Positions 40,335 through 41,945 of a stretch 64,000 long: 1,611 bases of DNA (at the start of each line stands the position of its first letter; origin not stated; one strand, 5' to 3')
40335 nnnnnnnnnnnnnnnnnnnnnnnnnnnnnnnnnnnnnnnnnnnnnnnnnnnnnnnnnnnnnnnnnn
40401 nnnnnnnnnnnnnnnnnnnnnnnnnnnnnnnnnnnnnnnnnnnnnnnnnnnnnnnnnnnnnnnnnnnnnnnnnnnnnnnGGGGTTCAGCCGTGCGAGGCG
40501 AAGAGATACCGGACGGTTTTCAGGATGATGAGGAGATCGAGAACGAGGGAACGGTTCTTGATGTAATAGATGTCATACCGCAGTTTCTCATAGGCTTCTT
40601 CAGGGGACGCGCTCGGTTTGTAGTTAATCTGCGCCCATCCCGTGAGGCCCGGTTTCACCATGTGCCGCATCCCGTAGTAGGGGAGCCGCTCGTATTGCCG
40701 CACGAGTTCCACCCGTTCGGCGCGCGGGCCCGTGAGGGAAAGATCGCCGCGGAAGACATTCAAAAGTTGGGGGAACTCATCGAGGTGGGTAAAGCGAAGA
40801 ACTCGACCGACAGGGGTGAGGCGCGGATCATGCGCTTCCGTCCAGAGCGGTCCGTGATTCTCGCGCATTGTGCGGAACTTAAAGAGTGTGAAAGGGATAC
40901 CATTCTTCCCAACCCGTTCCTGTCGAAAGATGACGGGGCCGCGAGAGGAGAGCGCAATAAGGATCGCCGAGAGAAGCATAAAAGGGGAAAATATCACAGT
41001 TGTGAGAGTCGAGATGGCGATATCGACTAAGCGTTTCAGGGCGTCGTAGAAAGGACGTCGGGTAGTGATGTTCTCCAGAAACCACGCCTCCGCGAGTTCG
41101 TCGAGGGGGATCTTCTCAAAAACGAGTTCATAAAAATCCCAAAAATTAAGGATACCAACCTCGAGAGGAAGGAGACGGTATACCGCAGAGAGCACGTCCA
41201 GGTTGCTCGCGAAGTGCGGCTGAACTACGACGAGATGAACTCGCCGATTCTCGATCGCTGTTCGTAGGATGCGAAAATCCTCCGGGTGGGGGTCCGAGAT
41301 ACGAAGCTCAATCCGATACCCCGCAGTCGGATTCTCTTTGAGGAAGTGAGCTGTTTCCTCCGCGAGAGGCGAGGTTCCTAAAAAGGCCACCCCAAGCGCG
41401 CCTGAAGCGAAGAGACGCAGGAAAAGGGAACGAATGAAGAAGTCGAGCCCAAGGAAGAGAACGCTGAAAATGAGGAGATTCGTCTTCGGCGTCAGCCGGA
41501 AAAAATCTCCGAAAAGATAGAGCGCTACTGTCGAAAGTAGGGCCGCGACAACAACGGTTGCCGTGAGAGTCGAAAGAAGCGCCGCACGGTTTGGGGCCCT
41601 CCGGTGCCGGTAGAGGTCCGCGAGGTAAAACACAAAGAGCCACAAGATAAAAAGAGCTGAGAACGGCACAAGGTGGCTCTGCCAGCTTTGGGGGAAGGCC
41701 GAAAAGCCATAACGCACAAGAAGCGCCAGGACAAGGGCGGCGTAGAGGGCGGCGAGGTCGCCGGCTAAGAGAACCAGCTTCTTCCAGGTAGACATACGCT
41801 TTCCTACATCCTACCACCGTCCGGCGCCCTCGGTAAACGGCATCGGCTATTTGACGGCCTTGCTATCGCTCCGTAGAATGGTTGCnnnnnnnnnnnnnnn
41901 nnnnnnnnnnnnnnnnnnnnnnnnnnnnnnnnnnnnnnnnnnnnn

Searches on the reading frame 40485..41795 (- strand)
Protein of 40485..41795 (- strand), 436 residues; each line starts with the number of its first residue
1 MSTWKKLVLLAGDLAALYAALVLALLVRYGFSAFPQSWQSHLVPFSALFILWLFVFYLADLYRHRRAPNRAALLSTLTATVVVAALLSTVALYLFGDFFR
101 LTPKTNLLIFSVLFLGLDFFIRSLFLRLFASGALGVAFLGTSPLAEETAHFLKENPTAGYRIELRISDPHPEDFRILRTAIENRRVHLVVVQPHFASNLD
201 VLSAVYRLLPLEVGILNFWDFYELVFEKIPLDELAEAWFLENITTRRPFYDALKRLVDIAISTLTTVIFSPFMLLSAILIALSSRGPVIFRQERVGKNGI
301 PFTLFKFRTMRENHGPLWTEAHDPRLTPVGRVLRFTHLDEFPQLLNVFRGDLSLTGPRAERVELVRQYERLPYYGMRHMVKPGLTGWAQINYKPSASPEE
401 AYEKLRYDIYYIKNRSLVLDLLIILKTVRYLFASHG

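Call 3: search_protein_families(library=pfam, proteins=[window:40485-41795:-], max_evalue=0.01)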
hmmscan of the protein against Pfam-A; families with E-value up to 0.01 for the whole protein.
window:40485-41795:- (436 aa): 1 family
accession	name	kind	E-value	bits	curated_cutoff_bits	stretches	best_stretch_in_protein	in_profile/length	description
PF02397.22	Bac_transf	-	2.3e-61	206.9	27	1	254-432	1-178/179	Bacterial sugar transferase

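Call 5: search_protein_families(library=ncbifam, proteins=[window:40485-41795:-], max_evalue=0.001)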
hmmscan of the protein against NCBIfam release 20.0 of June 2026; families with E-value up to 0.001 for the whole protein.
window:40485-41795:- (436 aa): 10 families
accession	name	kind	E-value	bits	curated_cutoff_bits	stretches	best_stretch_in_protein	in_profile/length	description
TIGR03025.1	EPS_sugtrans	subfamily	2.2e-100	337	295.55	1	12-435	2-442/445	exopolysaccharide biosynthesis polyprenyl glycosylphosphotransferase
TIGR03023.1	WcaJ_sugtrans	equivalog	8e-81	272.6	410.75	1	13-432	3-447/453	undecaprenyl-phosphate glucose phosphotransferase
TIGR03013.1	EpsB_2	subfamily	2.1e-79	267.7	393.35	1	13-433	3-438/443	TIGR03013 family XrtA/PEP-CTERM system glycosyltransferase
TIGR03022.1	WbaP_sugtrans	subfamily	3.4e-54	184.8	403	2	322-433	345-451/456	undecaprenyl-phosphate galactose phosphotransferase WbaP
NF007518.0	PRK10124.1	equivalog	5.5e-46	157.3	684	1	31-429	39-455/464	undecaprenyl-phosphate glucose phosphotransferase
NF052601.1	undeca_RfbP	equivalog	1.6e-41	142.2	330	2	322-431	131-235/244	undecaprenyl-phosphate galactose phosphotransferase family protein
NF050817.1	PolSacchBiosHfsE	equivalog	2.6e-40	138.5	750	1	252-431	270-459/467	polysaccharide biosynthesis protein HfsE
NF041877.1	EPS_EpsZ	equivalog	8.2e-37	126.9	800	1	244-433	256-454/459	exopolysaccharide biosynthesis polyisoprenyl-phosphate hexose-1-phosphate transferase EpsZ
NF011751.0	PRK15204.1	equivalog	4.2e-26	91.6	907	1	252-432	278-470/476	undecaprenyl-phosphate galactose phosphotransferase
NF045514.1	glycotran_HepC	equivalog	1.4e-23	83.3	140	1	246-359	109-211/220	heterocyst development glycosyltransferase HepC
